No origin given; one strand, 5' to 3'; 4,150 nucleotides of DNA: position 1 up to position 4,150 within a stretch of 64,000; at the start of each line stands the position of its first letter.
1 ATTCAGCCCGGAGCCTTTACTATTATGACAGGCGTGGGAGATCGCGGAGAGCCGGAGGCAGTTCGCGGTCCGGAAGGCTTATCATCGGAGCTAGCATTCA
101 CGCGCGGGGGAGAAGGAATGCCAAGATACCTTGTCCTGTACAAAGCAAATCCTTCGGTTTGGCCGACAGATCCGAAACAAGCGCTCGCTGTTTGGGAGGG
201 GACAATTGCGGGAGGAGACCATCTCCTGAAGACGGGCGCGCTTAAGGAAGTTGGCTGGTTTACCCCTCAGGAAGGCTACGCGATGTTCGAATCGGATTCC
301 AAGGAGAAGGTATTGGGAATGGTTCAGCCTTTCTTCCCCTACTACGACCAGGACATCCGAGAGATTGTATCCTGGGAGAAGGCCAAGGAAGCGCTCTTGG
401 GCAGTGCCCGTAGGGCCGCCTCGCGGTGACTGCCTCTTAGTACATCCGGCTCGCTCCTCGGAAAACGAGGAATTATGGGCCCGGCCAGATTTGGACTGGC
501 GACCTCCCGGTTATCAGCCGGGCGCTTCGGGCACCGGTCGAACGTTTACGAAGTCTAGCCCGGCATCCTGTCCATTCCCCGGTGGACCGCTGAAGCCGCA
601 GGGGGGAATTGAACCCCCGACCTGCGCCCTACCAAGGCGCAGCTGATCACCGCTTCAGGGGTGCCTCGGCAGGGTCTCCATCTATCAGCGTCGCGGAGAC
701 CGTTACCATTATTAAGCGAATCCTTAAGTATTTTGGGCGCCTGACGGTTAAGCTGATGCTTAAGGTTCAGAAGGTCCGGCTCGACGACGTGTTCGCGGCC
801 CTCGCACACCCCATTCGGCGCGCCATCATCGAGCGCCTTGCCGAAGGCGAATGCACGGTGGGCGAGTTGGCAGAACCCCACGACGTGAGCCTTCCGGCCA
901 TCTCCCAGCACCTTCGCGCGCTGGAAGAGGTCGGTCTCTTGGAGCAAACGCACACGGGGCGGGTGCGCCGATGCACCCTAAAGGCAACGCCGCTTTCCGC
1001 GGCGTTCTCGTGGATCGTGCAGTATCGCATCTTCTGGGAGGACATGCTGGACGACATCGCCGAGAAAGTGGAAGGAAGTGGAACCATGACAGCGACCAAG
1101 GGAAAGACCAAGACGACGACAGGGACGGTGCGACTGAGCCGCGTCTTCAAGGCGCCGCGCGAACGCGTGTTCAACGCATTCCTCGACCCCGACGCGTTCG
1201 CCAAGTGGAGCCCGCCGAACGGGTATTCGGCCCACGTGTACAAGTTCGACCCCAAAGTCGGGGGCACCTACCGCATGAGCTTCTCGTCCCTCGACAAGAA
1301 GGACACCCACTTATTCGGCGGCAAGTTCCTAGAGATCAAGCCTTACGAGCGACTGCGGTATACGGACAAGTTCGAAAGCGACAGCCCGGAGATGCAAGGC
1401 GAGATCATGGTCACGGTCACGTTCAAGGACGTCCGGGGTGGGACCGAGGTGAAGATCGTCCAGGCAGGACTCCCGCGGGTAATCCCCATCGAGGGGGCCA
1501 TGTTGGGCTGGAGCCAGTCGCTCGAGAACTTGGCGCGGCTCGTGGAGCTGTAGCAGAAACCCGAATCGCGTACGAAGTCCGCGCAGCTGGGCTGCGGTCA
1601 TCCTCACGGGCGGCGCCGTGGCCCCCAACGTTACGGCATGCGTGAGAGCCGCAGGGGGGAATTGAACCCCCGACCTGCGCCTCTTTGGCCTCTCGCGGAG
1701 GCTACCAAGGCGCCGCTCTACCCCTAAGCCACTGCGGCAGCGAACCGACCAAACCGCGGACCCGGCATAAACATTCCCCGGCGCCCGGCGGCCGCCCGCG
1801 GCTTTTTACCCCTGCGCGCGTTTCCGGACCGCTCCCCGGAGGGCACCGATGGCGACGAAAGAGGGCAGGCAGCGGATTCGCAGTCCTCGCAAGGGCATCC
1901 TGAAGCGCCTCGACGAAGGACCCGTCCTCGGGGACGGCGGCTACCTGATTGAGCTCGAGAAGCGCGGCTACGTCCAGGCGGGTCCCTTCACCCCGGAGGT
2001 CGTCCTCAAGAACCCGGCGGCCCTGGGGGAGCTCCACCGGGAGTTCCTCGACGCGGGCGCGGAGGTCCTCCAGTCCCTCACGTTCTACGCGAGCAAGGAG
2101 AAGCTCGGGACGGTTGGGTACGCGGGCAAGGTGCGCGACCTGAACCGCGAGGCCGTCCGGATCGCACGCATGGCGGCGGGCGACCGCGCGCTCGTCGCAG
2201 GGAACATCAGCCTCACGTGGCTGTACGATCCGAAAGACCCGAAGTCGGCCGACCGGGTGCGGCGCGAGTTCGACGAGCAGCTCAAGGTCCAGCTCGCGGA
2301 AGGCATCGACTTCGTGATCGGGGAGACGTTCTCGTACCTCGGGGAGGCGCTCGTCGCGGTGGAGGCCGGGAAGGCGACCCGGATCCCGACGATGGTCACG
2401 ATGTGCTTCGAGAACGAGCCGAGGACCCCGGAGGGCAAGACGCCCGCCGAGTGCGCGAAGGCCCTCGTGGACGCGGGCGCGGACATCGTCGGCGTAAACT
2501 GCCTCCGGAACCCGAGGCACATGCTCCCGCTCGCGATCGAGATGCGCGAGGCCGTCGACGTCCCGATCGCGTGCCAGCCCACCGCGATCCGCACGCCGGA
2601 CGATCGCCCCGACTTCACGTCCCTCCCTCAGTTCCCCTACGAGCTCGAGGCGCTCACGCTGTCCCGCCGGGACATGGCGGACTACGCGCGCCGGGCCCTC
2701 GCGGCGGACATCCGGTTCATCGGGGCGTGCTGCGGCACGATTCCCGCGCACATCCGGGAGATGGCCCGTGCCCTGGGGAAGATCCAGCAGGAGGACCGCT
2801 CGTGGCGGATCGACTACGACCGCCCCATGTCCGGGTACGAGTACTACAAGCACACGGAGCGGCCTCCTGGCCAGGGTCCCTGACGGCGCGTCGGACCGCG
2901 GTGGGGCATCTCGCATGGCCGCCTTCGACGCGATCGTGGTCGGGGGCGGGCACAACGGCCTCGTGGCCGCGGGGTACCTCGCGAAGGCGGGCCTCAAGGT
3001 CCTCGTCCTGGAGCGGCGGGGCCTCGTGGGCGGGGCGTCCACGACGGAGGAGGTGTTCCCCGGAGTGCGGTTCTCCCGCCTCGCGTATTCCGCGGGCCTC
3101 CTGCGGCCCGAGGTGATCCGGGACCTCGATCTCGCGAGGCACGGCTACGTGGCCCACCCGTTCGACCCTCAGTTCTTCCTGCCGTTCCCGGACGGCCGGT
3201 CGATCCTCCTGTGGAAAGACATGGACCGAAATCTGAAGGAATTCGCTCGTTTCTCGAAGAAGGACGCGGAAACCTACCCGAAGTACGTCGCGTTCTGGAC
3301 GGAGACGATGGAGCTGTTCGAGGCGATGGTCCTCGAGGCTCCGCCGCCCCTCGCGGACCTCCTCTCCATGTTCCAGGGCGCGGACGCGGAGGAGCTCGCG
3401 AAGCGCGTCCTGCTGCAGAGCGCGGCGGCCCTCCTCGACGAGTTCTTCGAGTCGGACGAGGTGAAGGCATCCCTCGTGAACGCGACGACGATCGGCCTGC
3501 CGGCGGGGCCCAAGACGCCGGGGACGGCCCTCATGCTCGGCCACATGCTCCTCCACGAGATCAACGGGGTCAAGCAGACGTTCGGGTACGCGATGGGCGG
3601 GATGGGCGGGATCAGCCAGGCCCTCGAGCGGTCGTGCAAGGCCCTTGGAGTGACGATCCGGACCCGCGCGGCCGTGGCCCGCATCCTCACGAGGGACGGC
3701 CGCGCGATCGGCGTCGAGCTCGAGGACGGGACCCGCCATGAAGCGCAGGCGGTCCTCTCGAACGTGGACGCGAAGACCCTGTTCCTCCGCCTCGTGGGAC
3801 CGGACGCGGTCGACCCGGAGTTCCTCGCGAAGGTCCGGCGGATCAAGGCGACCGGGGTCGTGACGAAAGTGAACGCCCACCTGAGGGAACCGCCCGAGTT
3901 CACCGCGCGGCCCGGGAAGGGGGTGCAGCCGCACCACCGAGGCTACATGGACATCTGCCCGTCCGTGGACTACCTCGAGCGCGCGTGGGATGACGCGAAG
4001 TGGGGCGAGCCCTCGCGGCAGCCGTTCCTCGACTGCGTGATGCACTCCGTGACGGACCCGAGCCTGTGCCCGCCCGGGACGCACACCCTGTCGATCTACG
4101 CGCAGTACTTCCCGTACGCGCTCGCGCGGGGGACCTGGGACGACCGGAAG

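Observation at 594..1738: Intron-containing tRNA-Thr(GGU) plus an intron-less duplicate of its 3-prime part 1 kb away, an integration-scar signature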

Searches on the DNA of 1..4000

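Call 5: search_rna_families(source=window, start=1, end=4000, threshold=evalue, max_evalue=1, show_alignments=5)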
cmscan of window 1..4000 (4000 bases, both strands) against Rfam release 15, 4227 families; matches with E-value up to 1: 6.
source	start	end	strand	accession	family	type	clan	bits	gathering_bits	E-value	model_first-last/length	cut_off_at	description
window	1647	1738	-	RF00005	tRNA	Gene; tRNA;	CL00001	57.1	29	7e-11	1-71/71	no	tRNA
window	476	534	-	RF00005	tRNA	Gene; tRNA;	CL00001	36.9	29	2.5e-05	1-71/71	no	tRNA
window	594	662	-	RF00005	tRNA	Gene; tRNA;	CL00001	28.2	29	0.0062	1-71/71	no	tRNA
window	1646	1738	+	RF04354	Plastid-ycf2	Cis-reg;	-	23.2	65.7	0.16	1-75/75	no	Plastid-ycf2 5UTR RNA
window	1648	1681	-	RF01684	mascRNA-menRNA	Gene;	-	22.7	42.5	0.25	1-56/56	no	MALAT1-associated small cytoplasmic RNA/MEN beta RNA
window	595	628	-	RF01684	mascRNA-menRNA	Gene;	-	22.7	42.5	0.25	1-56/56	no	MALAT1-associated small cytoplasmic RNA/MEN beta RNA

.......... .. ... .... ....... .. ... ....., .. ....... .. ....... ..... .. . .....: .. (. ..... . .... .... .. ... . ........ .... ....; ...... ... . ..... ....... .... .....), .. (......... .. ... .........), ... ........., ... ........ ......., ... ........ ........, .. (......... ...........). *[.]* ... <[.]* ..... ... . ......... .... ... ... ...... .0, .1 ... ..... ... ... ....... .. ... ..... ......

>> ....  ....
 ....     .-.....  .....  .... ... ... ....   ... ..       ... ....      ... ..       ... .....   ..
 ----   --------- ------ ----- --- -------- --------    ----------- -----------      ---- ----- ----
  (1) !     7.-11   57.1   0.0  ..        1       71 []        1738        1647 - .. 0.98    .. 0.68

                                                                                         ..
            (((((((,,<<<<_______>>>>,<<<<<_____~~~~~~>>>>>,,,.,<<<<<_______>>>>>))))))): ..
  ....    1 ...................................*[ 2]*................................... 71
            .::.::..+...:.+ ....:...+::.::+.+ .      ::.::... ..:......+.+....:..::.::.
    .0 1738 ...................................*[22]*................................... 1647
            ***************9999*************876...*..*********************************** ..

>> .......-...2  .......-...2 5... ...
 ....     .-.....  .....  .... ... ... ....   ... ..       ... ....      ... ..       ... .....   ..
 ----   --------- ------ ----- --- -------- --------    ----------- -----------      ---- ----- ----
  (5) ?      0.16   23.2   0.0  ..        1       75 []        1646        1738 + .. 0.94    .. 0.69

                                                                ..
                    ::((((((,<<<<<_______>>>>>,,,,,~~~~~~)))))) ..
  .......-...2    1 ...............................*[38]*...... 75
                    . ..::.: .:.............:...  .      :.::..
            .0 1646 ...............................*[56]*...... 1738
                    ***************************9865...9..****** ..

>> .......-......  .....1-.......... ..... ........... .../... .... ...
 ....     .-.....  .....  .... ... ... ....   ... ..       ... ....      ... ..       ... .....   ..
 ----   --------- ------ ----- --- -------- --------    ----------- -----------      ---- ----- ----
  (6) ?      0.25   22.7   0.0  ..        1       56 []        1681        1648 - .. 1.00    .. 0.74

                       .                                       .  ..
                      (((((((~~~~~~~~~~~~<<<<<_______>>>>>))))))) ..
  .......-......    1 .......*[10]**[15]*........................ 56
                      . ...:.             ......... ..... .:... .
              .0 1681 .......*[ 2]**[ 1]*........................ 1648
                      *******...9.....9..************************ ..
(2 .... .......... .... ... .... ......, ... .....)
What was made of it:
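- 1647..1738 (-): Resident tRNA-Thr(GGU) gene. 5' exon 1703-1738, intron 1683-1702, 3' exon 1647-1682. It acts as the attL-type end of the array. Rfam tRNA 57.1 bits (call 5).
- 594..644 (-): Fragment A: intronless copy of tRNA-Thr positions 27-73 (594-640), with U26 and AGC at 641-644. It is the attR-type junction between units 1 and 2. G38 and U26 differ from the resident gene. Rfam scores it 28.2 bits, below the gathering score of 29, with 3 of 7 acceptor pairs broken (call 5).
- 476..526 (-): 3' part (positions about 22-73) of a tRNA-Ile(GAU), lying inside unit 2. Rfam tRNA 36.9 bits for 476-534 with the D-arm missing (call 5).
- On Archaeal intron-containing tRNA (BHB-spliced): Rfam 57.1 bits (call 5).
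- Checked: The tRNA gene: Rfam tRNA model, 57.1 bits, E=7e-11 at 1647-1738(-) with a 22-nt insertion in the anticodon loop (call 5).
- It scores below the Rfam threshold and 3 of 7 acceptor pairs are broken (call 5).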

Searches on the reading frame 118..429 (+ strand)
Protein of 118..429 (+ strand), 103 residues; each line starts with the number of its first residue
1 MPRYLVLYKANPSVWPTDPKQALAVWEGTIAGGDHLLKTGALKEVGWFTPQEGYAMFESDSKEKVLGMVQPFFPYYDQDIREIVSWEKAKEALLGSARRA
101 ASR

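Call 16: find_encoding_contigs(protein=window:118-429:+, flank=10000, max_places=10)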
Protein window:118-429:+ (103 aa): 14 contigs read that carry it; 10 places shown.
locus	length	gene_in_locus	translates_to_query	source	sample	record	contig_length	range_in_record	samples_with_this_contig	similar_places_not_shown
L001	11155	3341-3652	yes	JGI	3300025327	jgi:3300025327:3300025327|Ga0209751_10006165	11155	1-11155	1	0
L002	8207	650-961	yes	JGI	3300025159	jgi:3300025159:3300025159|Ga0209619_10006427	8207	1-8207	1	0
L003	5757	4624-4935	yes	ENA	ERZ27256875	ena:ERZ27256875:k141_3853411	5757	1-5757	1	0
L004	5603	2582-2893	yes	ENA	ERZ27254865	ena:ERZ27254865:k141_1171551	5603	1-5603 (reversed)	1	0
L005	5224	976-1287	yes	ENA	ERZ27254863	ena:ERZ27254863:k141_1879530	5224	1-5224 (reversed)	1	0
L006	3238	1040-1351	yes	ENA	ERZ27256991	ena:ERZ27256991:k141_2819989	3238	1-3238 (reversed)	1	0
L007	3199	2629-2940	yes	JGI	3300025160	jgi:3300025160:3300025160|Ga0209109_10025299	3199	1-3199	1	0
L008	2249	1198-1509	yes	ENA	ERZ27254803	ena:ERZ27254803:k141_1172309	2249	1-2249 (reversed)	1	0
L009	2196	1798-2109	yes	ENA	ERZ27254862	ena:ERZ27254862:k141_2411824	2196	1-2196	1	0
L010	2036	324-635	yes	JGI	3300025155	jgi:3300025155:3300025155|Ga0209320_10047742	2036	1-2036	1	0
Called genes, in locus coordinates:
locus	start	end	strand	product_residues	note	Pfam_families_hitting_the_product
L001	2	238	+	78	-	?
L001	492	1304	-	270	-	-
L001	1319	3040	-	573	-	-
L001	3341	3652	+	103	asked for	-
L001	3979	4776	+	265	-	PF12840:HTH_20, PF01022:HTH_5, PF08327:AHSA1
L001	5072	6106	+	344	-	PF02574:S-methyl_trans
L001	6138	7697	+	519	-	PF00070:Pyr_redox (faint), PF00890:FAD_binding_2 (faint), PF01266:DAO (weak), PF01593:Amino_oxidase, PF01946:Thi4 (weak), PF03486:HI0933_like (faint), PF12831:FAD_oxidored, PF13450:NAD_binding_8, +1 more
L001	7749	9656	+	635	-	PF05833:NFACT_N, PF05670:NFACT-R_1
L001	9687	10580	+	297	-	PF01435:Peptidase_M48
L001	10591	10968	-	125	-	-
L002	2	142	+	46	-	?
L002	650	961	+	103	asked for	-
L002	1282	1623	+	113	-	-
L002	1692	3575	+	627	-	PF05833:NFACT_N, PF05670:NFACT-R_1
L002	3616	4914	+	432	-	PF00291:PALP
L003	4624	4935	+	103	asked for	-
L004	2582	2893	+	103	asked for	-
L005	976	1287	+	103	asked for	-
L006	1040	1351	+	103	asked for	-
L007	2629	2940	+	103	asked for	-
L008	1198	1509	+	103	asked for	-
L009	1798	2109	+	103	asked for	-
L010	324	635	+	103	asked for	-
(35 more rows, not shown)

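Call 26: search_protein_families(library=pfam, proteins=[window:118-429:+], max_evalue=1)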
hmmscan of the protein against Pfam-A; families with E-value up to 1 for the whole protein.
window:118-429:+ (103 aa): 1 family
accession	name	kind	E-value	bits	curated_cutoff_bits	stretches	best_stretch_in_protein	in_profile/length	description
PF11746.14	DUF3303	-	0.13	12.9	21.2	1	48-93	41-88/92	Domain of unknown function (DUF3303)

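Call 27: search_protein_families(library=phrogs, proteins=[window:118-429:+], max_evalue=1)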
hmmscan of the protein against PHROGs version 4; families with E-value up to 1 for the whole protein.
window:118-429:+ (103 aa): 0 families
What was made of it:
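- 118..429 (+): 103-aa gene of unknown function, the cargo of unit 2. No significant Pfam or PHROG match (calls 26, 27).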
